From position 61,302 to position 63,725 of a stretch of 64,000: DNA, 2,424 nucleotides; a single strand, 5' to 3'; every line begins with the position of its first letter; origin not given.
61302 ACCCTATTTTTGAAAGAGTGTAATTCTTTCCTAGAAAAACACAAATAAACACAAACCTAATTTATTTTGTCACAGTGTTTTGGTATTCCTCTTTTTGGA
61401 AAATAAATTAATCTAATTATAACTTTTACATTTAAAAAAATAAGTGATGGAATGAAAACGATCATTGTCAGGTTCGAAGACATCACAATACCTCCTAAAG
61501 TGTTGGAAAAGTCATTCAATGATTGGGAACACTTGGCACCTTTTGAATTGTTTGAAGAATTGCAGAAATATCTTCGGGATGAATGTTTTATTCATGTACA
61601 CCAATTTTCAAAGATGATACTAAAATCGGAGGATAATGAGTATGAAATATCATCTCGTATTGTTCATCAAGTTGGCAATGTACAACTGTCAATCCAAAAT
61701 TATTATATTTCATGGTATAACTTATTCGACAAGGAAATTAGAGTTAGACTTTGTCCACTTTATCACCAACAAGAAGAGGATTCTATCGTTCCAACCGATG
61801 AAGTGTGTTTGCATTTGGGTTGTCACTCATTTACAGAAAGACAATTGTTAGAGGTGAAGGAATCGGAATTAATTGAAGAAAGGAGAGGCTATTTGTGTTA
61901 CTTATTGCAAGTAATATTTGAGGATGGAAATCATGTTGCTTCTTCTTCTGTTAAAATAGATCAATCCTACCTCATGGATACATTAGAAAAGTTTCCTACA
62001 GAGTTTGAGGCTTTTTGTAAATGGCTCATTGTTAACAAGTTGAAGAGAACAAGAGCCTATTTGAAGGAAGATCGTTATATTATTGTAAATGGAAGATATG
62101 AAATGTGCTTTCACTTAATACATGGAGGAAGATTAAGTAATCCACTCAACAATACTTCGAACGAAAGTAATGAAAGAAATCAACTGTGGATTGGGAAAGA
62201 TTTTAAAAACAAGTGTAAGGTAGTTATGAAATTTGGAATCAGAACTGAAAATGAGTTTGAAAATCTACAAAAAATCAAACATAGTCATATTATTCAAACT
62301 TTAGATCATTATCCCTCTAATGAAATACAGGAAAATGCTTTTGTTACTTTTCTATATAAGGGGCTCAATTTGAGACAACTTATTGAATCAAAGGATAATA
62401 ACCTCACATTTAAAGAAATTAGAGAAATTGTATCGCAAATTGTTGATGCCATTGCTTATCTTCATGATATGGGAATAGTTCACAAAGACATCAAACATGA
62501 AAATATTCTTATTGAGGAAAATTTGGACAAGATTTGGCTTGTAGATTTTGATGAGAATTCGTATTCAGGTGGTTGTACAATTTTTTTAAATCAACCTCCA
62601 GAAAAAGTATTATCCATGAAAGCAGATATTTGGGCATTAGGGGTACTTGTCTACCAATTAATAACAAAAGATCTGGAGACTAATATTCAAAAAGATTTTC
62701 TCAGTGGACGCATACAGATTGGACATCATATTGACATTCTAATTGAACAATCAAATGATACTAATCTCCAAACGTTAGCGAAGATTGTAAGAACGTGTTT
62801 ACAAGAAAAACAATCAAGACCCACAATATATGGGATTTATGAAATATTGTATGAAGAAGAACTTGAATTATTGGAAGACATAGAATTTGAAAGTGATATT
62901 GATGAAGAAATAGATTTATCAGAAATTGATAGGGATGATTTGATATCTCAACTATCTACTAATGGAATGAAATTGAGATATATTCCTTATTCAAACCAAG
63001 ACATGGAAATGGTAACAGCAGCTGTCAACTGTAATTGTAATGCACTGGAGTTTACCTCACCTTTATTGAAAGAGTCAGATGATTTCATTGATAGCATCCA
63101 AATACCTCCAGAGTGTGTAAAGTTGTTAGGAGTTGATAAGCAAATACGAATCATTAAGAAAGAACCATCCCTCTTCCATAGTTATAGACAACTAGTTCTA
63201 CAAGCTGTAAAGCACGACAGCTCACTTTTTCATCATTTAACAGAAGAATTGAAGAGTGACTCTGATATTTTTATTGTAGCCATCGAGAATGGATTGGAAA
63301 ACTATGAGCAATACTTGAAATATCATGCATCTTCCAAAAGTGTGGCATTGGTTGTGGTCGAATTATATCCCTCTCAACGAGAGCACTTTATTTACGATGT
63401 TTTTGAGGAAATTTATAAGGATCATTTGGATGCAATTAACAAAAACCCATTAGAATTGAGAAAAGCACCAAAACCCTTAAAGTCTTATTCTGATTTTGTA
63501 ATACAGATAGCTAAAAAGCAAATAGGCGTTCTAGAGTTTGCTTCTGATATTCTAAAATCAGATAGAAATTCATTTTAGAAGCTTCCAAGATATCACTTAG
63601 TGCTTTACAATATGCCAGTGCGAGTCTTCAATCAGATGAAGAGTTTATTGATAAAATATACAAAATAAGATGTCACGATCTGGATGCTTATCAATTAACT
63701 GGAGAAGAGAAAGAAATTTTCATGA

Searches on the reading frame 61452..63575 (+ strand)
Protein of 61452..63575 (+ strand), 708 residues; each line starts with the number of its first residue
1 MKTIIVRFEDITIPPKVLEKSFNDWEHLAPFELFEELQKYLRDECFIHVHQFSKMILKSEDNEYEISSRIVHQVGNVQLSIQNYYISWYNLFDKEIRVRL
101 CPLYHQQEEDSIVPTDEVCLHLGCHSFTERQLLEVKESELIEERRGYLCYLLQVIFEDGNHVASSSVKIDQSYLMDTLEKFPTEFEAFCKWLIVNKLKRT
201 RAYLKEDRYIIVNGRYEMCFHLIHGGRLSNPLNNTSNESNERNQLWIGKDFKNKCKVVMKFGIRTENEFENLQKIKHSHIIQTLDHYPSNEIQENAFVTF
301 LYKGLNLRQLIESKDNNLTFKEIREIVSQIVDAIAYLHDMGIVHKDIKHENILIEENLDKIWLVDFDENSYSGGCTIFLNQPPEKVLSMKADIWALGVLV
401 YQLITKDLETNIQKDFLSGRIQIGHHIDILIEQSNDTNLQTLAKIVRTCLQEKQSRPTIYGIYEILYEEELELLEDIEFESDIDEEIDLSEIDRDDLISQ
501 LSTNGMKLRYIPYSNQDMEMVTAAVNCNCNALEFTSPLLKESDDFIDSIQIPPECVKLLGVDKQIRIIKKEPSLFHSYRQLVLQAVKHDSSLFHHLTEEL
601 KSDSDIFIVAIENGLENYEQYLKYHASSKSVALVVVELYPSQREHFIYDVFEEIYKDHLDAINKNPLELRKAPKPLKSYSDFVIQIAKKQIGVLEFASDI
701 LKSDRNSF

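Call 3: search_protein_families(library=pfam, proteins=[window:61452-63575:+], max_evalue=1)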
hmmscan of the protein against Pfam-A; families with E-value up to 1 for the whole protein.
window:61452-63575:+ (708 aa): 7 families
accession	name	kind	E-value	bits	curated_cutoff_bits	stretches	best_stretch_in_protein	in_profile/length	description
PF00069.31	Pkinase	-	6.2e-23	82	31.7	1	242-459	23-254/263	Protein kinase domain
PF13475.11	DUF4116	-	7.6e-19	67.4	24.9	4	579-619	2-42/49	Domain of unknown function (DUF4116)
PF07714.23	PK_Tyr_Ser-Thr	-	5.3e-17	62.4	23.1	2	267-366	50-146/258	Protein tyrosine and serine/threonine kinase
PF06293.20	Kdo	-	0.00012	22.1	21.3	1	319-367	116-167/207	Lipopolysaccharide kinase (Kdo/WaaP) family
PF14531.12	Kinase-like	-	0.0011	18.7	25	1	324-357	148-181/289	Kinase-like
PF17667.7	Pkinase_fungal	-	0.0052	16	24.1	1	319-367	281-337/387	Fungal protein kinase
PF12167.14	Arm-DNA-bind_2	-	0.078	13.4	22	1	297-335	13-51/65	Arm DNA-binding domain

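Call 8: find_encoding_contigs(protein=window:61452-63575:+, flank=10000, max_places=4)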
Protein window:61452-63575:+ (708 aa): no gene with exactly this product is on record in the collection.
